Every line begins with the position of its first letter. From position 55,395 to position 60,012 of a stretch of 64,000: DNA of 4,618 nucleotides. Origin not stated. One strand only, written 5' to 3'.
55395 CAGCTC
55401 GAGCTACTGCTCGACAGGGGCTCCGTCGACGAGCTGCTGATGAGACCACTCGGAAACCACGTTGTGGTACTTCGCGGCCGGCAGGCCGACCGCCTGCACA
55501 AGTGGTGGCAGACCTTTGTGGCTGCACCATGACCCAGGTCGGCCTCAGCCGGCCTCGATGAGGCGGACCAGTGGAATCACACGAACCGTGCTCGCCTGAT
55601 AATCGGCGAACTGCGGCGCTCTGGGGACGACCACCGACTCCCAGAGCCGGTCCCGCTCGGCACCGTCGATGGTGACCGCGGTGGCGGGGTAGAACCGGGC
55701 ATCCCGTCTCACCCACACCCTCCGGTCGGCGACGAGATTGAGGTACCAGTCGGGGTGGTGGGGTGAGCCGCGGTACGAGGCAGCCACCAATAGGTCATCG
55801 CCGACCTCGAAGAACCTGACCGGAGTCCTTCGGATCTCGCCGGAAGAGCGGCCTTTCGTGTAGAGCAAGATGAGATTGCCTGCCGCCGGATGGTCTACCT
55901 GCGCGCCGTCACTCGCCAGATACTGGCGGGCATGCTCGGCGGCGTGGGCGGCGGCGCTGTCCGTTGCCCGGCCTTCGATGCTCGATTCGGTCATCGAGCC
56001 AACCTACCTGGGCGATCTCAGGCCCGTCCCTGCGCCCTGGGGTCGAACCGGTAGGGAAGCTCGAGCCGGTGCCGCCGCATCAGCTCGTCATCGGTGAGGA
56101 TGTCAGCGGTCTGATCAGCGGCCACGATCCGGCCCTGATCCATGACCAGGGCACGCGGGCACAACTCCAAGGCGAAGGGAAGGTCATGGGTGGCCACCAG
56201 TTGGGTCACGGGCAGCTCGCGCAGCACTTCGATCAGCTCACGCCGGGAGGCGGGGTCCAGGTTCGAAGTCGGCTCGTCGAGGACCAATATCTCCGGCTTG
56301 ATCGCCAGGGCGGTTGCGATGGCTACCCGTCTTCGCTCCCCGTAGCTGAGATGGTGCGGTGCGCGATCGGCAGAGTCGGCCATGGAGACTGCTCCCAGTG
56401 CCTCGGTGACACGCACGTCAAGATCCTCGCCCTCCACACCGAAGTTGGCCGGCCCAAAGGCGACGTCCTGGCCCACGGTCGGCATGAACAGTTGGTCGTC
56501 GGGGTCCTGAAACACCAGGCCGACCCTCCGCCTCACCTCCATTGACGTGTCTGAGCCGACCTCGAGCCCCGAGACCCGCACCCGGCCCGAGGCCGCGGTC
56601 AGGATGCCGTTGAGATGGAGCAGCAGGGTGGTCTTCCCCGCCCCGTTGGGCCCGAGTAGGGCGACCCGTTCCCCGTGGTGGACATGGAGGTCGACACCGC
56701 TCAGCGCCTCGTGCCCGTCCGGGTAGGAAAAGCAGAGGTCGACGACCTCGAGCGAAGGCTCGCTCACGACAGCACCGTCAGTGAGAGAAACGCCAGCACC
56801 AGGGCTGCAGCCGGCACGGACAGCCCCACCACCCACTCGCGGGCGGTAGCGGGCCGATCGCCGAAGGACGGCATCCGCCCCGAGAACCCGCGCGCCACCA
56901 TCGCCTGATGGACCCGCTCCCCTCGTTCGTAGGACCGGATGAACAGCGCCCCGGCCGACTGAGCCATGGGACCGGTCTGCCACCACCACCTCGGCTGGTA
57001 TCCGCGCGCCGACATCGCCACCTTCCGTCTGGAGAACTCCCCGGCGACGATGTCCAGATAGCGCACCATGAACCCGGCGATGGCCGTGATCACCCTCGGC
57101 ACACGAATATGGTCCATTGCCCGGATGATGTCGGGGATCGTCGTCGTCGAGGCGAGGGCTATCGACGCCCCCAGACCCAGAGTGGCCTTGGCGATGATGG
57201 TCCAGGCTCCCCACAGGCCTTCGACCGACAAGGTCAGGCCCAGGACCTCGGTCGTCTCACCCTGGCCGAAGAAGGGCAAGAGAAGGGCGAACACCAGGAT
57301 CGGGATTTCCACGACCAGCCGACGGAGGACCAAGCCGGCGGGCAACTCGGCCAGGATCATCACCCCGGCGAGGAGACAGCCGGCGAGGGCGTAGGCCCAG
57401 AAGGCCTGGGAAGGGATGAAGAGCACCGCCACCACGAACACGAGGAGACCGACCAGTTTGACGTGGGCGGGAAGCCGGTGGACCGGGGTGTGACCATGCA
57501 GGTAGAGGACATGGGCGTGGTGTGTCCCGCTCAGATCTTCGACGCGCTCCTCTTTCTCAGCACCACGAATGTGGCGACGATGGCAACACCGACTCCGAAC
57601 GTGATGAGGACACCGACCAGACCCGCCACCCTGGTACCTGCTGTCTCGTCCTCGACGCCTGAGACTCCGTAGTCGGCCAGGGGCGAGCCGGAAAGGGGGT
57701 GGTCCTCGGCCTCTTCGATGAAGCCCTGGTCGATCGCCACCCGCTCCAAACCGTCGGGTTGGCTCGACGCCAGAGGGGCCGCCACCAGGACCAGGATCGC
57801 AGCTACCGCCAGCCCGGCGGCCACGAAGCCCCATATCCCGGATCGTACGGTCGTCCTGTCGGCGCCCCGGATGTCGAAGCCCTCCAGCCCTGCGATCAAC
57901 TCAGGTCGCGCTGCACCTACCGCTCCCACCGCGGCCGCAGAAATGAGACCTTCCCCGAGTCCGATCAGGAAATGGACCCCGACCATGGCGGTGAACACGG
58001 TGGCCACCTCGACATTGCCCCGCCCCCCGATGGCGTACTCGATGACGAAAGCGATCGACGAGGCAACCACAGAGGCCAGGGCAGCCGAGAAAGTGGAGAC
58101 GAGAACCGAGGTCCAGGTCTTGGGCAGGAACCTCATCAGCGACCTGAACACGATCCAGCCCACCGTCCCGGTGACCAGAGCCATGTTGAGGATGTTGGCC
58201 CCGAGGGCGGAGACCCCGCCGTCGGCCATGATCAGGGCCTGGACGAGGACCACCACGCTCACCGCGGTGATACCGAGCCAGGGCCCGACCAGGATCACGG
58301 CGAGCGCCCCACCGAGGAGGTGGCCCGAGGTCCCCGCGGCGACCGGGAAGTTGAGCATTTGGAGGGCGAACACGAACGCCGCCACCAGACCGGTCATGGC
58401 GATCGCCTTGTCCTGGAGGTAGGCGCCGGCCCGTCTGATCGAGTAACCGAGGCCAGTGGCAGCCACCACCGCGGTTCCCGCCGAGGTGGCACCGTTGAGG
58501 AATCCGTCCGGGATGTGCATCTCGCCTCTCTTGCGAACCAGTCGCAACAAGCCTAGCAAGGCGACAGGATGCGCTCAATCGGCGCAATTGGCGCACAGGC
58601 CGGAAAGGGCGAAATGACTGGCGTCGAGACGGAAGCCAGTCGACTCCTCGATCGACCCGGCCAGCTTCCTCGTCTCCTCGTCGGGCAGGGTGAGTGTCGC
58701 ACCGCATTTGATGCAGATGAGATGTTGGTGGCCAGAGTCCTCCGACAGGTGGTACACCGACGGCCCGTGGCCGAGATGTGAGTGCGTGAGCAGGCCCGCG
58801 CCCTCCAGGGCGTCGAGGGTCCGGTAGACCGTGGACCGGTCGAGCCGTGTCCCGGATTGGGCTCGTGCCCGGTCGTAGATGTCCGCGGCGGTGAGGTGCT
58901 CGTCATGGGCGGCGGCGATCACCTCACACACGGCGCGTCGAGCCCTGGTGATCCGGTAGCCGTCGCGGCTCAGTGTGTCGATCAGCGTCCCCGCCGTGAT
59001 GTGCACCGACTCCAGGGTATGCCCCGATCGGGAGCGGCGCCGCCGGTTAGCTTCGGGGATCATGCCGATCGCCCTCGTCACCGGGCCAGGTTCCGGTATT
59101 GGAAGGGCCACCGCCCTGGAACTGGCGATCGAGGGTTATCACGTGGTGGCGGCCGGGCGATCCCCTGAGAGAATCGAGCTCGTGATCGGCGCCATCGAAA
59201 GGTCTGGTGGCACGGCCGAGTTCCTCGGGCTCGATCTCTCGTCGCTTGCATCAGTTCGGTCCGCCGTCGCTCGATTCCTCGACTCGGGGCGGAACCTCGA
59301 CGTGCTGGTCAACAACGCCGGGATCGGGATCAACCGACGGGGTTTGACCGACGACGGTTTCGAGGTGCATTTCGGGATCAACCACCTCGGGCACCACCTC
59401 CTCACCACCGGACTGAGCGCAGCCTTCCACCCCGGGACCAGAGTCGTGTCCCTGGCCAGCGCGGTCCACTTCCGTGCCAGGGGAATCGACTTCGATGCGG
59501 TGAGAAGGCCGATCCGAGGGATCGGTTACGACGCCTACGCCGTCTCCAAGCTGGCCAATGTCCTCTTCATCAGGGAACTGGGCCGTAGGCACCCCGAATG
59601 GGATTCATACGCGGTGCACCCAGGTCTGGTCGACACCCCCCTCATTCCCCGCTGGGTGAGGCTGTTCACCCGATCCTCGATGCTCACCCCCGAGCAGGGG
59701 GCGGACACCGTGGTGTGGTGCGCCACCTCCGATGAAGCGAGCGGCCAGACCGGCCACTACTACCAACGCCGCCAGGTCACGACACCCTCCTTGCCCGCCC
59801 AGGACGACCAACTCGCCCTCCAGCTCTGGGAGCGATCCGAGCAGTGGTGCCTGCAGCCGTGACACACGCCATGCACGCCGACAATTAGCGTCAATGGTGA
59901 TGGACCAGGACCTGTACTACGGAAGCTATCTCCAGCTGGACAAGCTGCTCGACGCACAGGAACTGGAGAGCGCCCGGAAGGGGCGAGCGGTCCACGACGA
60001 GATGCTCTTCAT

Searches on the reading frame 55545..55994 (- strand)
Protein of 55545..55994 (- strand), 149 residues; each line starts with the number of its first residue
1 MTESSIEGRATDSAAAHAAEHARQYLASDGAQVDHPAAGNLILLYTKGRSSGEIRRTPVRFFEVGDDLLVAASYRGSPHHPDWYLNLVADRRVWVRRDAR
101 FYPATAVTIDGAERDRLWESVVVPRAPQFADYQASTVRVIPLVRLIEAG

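Call 27: search_protein_families(library=pfam, proteins=[window:55545-55994:-], max_evalue=0.0001)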
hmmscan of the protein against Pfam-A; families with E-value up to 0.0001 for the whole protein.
window:55545-55994:- (149 aa): 1 family
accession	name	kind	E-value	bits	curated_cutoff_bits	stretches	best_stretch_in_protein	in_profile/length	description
PF04075.20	F420H2_quin_red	-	2e-28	99.5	22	1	20-143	4-126/130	F420H(2)-dependent quinone reductase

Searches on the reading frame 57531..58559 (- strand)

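Call 27: search_protein_families(library=pfam, proteins=[window:57531-58559:-], max_evalue=0.0001)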
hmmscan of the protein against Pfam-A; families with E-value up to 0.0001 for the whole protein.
window:57531-58559:- (342 aa): 2 families
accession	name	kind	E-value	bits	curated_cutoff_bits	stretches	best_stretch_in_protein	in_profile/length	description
PF01891.21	CbiM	-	9e-53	179.6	23.1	1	15-221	1-205/205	Cobalt uptake substrate-specific transmembrane region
PF13190.11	PDGLE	-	1.1e-17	64.1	27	1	244-329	2-98/102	PDGLE domain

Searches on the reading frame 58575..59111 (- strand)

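Call 27: search_protein_families(library=pfam, proteins=[window:58575-59111:-], max_evalue=0.0001)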
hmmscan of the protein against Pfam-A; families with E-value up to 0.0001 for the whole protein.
window:58575-59111:- (178 aa): 2 families
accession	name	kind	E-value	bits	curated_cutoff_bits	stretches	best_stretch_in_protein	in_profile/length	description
PF01475.25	FUR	-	2.3e-25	89.5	23.1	1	50-164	2-115/121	Ferric uptake regulator family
PF12840.13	HTH_20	-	2.3e-06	27.9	27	1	57-110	5-50/51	Helix-turn-helix domain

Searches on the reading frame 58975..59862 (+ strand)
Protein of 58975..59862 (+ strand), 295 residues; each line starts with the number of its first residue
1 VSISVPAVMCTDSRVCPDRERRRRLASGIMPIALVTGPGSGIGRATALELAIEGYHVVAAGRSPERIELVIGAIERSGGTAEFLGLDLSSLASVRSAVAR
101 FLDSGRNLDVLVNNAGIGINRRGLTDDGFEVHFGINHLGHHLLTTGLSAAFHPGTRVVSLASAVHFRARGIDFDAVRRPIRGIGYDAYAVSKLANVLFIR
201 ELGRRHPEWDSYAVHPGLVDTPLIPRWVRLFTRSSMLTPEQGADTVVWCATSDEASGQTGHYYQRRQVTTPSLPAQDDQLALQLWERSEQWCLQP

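Call 58: search_protein_families(library=pfam, proteins=[window:58975-59862:+], max_evalue=0.001)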
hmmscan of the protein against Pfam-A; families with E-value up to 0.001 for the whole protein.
window:58975-59862:+ (295 aa): 3 families
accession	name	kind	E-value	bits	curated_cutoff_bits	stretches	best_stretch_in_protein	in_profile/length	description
PF00106.31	adh_short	-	2e-24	86.6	26.6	1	32-223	2-186/195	short chain dehydrogenase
PF13561.12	adh_short_C2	-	1.6e-16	61.1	27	1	40-261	6-227/236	Enoyl-(Acyl carrier protein) reductase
PF08659.16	KR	-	0.00062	20.2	22.6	0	34-117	4-91/180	KR domain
